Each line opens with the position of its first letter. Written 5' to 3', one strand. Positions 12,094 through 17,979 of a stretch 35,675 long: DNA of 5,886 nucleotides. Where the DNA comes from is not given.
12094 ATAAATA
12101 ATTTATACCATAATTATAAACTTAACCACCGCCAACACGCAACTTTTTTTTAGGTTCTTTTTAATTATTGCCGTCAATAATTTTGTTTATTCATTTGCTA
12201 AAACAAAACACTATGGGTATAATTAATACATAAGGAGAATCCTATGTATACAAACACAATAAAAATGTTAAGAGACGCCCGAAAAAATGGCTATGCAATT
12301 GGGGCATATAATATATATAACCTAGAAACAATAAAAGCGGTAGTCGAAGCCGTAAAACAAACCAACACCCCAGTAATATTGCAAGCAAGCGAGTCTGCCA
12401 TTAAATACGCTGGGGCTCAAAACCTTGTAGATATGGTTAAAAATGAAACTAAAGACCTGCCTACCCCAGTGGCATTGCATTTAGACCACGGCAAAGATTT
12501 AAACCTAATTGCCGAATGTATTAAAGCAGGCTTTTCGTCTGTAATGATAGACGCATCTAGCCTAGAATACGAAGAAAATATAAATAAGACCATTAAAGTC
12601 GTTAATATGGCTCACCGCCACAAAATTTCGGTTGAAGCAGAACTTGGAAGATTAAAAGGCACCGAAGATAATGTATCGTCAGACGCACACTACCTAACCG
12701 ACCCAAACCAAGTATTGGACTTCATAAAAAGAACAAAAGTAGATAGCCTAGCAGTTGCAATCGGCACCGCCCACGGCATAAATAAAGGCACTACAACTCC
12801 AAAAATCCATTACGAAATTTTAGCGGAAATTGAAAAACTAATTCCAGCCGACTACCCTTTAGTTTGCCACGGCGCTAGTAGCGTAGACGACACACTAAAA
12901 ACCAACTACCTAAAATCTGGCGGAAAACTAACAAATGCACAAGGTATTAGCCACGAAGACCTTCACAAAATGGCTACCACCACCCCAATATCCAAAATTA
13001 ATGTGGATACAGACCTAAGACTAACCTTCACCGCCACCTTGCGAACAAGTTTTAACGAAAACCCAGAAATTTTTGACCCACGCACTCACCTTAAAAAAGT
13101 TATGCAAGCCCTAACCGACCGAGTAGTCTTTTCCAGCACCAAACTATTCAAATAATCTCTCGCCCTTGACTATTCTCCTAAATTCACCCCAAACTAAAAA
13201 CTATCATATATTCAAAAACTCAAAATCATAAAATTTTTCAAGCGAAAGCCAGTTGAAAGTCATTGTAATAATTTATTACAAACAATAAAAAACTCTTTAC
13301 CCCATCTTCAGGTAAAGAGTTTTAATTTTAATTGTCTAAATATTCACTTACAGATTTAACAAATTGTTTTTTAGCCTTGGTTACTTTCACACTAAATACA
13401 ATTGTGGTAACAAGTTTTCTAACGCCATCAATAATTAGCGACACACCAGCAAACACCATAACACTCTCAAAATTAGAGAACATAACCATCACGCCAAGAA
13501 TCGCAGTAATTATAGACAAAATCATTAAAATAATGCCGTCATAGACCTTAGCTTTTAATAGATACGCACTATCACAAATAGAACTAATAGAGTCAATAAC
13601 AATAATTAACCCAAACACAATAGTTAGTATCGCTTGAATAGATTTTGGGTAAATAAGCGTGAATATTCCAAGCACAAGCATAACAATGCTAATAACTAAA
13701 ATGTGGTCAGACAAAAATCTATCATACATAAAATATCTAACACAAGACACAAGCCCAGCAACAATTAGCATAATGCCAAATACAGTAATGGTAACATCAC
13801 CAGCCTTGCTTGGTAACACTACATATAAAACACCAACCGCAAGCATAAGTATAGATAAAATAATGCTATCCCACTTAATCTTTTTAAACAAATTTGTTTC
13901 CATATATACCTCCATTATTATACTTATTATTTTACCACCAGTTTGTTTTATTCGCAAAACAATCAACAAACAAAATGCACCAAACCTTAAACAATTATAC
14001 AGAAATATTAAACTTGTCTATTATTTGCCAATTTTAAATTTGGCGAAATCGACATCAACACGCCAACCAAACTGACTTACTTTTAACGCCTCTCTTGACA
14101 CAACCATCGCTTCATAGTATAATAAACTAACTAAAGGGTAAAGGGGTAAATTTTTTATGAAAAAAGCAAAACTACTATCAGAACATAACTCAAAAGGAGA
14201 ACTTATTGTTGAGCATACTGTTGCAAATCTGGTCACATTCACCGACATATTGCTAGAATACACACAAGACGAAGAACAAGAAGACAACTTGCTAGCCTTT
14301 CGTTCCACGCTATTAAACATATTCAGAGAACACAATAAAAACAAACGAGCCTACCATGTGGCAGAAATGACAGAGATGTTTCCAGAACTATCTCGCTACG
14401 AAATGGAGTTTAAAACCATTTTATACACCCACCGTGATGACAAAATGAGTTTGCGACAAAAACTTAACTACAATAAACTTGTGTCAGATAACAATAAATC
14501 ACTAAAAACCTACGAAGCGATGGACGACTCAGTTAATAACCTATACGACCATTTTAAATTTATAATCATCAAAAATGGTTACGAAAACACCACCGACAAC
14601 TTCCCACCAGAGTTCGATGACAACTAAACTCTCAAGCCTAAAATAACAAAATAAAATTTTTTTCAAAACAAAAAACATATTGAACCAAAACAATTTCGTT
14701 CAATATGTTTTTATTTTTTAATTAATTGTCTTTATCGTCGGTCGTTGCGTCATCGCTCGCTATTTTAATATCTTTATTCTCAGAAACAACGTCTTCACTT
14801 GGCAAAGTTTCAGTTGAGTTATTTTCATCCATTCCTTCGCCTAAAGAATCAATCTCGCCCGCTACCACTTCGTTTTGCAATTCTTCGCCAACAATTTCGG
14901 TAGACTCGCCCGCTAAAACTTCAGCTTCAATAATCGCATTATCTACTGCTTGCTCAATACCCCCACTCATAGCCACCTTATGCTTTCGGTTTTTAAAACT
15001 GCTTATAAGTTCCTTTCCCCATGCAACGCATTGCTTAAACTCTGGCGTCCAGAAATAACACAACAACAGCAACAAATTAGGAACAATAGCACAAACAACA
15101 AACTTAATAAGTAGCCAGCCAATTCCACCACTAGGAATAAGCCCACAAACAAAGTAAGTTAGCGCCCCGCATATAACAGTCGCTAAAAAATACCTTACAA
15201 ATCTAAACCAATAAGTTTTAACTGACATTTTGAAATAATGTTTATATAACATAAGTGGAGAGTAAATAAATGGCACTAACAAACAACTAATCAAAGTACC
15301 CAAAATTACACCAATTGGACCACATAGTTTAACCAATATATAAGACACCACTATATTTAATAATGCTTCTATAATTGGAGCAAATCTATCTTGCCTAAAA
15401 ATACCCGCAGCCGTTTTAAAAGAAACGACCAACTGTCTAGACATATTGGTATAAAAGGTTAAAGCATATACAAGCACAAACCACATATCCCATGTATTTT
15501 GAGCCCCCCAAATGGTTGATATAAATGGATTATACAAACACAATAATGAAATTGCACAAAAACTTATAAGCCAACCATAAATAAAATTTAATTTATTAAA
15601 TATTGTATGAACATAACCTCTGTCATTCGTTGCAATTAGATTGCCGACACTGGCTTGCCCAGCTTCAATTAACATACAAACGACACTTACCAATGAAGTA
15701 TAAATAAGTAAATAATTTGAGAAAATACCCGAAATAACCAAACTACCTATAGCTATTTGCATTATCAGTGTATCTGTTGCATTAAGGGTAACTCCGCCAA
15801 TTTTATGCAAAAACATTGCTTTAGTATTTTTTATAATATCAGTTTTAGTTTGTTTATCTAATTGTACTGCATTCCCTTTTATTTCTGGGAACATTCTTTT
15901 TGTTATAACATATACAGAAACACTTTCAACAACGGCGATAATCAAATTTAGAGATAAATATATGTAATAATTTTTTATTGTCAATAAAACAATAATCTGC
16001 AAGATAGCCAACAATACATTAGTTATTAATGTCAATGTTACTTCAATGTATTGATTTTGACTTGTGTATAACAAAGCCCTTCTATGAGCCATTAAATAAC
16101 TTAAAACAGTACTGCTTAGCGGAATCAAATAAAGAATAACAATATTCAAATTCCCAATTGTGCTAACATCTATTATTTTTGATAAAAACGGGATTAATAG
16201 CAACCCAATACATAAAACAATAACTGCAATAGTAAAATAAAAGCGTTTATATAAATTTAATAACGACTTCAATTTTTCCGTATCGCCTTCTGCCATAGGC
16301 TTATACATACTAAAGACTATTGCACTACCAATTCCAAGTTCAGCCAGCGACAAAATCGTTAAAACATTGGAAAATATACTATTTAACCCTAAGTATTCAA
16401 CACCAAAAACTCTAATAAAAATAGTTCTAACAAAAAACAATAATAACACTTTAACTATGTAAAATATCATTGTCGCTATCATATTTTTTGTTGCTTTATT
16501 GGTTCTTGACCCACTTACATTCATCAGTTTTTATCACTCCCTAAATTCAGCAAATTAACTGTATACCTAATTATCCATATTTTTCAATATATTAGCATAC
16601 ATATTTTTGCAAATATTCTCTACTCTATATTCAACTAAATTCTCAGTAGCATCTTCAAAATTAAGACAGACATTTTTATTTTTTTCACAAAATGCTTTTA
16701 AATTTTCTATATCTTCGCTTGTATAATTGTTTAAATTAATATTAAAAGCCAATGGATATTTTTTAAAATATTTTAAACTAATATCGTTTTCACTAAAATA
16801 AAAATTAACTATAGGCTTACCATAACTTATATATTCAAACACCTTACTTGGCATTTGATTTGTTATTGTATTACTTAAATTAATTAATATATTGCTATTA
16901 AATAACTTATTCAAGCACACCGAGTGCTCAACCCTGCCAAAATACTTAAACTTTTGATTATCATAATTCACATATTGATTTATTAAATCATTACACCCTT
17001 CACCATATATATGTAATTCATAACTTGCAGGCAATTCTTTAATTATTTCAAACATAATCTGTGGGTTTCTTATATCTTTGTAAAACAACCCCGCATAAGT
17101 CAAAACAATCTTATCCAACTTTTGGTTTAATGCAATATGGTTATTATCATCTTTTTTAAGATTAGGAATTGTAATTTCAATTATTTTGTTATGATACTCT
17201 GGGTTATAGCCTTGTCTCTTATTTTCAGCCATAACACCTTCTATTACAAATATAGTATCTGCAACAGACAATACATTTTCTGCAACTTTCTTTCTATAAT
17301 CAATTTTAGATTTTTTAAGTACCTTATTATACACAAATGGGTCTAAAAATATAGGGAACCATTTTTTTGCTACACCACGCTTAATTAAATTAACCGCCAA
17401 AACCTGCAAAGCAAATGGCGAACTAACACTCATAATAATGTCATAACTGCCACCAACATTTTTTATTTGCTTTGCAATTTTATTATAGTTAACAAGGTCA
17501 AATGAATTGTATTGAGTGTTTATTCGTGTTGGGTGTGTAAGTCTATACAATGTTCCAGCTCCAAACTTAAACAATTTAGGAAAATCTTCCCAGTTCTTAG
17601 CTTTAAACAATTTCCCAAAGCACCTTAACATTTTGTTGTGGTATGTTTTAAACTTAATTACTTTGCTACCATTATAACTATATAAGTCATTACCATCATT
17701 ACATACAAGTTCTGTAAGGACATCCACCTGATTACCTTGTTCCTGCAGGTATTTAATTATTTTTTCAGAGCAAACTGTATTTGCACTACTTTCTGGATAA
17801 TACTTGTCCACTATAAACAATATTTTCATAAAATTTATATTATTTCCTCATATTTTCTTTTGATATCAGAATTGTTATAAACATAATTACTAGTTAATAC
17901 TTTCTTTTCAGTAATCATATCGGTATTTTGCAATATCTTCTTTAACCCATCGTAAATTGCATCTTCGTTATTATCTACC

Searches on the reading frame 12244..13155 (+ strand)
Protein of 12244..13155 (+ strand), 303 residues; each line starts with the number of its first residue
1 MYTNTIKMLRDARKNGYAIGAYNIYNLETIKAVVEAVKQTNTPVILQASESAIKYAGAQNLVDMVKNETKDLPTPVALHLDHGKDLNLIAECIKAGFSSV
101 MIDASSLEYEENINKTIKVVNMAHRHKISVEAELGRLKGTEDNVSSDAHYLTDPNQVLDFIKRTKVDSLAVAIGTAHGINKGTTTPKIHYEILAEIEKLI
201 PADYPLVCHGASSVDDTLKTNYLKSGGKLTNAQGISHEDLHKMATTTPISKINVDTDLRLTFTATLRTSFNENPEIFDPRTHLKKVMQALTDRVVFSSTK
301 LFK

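Call 7: search_protein_families(library=pfam, proteins=[window:12244-13155:+], max_evalue=0.01)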
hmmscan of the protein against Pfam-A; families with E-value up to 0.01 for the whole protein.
window:12244-13155:+ (303 aa): 1 family
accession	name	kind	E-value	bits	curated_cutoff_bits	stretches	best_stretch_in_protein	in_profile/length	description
PF01116.26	F_bP_aldolase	-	2.6e-89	299.9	25.5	1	4-294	2-265/277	Fructose-bisphosphate aldolase class-II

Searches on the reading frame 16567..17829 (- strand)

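Call 7: search_protein_families(library=pfam, proteins=[window:16567-17829:-], max_evalue=0.01)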
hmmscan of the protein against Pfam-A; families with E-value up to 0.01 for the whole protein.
window:16567-17829:- (420 aa): 2 families
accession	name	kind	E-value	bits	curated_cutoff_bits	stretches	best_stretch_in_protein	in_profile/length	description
PF13692.12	Glyco_trans_1_4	-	0.00051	20.8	27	1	242-342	3-105/142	Glycosyl transferases group 1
PF09235.17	SAM_Ste50p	-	0.0048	17.6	21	0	23-68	26-71/75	Ste50p, sterile alpha motif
